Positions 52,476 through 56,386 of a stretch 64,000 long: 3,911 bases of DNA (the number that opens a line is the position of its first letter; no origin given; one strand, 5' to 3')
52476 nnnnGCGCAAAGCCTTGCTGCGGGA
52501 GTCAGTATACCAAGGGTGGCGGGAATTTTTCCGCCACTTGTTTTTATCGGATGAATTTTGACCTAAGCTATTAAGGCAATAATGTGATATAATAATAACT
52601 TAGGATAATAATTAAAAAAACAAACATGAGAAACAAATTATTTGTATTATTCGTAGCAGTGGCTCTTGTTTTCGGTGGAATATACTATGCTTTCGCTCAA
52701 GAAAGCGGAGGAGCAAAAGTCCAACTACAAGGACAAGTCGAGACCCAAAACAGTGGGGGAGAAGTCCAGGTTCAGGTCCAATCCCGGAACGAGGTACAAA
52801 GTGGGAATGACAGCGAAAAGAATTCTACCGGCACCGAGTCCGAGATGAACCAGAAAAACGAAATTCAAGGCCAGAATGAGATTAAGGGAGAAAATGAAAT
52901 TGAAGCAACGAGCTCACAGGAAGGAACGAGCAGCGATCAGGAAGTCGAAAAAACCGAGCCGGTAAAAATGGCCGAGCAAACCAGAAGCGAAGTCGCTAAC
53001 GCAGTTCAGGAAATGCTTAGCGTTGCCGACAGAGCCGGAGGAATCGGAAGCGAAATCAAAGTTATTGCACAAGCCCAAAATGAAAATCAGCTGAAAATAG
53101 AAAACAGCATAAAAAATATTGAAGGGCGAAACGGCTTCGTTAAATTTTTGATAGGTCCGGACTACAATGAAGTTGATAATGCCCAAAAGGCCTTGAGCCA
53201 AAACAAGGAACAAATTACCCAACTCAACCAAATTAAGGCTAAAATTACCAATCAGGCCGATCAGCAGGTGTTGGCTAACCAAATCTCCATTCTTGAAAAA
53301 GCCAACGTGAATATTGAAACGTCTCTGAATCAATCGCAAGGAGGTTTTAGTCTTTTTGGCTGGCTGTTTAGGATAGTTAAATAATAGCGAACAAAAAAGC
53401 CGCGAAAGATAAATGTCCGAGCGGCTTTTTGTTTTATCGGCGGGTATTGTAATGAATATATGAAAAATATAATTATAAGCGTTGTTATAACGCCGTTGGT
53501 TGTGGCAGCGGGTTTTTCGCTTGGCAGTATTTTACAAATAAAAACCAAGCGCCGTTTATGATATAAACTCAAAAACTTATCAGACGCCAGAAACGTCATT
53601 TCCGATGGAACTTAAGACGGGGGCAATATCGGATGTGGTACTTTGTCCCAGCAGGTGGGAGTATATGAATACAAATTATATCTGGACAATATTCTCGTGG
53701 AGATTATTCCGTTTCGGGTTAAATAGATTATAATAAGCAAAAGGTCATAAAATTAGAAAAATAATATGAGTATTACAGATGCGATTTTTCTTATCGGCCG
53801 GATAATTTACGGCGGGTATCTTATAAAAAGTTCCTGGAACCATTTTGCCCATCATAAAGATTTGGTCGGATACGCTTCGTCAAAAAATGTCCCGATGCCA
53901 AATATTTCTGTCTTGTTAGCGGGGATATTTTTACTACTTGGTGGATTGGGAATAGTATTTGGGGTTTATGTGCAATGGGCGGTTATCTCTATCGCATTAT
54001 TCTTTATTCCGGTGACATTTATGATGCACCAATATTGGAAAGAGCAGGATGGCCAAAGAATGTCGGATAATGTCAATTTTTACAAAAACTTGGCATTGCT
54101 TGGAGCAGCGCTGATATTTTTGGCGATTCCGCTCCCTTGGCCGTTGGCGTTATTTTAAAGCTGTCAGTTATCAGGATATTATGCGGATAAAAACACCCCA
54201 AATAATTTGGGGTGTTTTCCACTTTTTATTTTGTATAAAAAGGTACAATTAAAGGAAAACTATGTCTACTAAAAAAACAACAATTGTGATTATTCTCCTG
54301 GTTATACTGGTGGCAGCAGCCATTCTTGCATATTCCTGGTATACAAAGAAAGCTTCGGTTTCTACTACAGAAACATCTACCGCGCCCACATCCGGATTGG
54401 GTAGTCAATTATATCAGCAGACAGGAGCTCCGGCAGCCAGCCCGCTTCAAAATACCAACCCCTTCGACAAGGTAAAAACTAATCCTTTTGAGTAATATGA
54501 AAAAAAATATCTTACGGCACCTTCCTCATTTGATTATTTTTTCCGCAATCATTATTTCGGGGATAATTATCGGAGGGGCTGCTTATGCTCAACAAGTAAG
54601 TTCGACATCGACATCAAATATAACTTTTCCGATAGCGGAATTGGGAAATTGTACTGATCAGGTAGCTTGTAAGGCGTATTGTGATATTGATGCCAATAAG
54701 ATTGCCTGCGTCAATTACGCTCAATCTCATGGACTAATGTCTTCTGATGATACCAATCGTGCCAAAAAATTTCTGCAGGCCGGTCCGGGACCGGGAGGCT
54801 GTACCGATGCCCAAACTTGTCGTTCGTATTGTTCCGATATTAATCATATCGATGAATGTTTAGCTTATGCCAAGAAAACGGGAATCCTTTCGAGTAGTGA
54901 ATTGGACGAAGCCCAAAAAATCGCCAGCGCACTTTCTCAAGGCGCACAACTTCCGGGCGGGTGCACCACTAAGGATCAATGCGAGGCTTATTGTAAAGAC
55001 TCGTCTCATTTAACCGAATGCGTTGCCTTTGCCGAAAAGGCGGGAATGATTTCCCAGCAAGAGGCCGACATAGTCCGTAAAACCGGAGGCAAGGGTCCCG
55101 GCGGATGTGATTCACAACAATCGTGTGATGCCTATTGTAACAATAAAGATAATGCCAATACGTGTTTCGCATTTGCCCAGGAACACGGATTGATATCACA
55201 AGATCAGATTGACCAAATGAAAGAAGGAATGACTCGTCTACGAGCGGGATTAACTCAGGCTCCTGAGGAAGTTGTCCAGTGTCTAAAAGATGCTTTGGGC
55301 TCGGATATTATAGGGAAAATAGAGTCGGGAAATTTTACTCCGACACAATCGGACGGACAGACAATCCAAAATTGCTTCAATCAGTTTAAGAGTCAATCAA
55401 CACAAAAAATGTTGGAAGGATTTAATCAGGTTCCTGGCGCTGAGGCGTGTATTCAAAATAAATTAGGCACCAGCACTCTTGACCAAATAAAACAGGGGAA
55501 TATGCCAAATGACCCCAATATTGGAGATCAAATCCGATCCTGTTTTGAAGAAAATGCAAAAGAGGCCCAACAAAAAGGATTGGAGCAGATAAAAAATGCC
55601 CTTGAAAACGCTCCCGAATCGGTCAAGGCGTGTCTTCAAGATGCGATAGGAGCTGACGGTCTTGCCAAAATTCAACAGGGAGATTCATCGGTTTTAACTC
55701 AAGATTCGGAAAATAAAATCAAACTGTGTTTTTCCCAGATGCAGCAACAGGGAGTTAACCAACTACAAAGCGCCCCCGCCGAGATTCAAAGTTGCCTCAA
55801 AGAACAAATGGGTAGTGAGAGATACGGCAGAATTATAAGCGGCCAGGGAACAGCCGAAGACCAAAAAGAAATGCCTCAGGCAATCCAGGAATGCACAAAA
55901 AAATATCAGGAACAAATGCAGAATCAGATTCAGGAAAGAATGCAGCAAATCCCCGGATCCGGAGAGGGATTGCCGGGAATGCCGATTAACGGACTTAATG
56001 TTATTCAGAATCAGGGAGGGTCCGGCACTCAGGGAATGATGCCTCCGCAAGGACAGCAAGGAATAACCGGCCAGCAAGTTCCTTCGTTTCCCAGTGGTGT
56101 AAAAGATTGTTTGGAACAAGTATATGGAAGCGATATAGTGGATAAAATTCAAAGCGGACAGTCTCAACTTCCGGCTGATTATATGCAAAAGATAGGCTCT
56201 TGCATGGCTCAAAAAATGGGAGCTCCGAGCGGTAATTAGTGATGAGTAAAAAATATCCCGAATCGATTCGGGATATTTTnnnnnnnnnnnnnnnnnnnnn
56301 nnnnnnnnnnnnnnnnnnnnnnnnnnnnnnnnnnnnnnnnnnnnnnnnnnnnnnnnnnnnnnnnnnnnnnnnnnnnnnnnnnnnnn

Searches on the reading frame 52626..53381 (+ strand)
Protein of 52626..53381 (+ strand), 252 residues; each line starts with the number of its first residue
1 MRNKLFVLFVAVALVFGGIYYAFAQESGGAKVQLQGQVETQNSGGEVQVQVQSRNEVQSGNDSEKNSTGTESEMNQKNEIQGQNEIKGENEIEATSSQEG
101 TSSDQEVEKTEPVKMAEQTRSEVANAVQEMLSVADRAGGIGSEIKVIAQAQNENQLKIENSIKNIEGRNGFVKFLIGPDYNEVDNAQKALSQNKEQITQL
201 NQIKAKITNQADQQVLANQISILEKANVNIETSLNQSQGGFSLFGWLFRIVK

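Call 33: search_protein_families(library=pfam, proteins=[window:52626-53381:+], max_evalue=0.1)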
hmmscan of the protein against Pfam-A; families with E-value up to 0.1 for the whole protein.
window:52626-53381:+ (252 aa): 1 family
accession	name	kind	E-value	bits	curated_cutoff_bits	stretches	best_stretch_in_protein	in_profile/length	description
PF22506.2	Cj1289-like_C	-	0.011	16.3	27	1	184-249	2-67/91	Cj1289-like, C-terminal domain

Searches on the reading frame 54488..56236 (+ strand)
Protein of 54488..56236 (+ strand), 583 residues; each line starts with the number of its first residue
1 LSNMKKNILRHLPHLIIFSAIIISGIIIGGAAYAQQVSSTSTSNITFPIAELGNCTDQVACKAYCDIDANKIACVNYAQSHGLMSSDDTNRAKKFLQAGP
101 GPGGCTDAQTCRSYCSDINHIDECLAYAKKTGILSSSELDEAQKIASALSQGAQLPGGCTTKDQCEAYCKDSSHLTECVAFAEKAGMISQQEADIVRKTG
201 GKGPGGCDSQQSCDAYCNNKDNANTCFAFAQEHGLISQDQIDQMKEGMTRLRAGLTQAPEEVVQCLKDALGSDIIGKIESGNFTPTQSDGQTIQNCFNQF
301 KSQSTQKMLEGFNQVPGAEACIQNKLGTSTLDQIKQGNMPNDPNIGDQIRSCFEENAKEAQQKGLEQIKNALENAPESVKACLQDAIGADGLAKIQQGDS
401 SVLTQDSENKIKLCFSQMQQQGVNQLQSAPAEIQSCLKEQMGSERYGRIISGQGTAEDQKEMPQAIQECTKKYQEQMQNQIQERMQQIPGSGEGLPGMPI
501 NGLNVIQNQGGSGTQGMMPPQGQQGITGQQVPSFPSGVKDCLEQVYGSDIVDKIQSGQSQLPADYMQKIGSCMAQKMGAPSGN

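Call 33: search_protein_families(library=pfam, proteins=[window:54488-56236:+], max_evalue=0.1)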
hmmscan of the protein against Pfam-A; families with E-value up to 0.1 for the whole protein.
window:54488-56236:+ (583 aa): 2 families
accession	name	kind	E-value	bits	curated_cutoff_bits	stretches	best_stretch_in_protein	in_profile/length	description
PF01765.24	RRF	-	0.014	15.7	29.7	0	340-429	69-155/164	Ribosome recycling factor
PF06394.18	Pepsin-I3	-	0.015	15.9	21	1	455-487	40-71/74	Pepsin inhibitor-3-like repeated domain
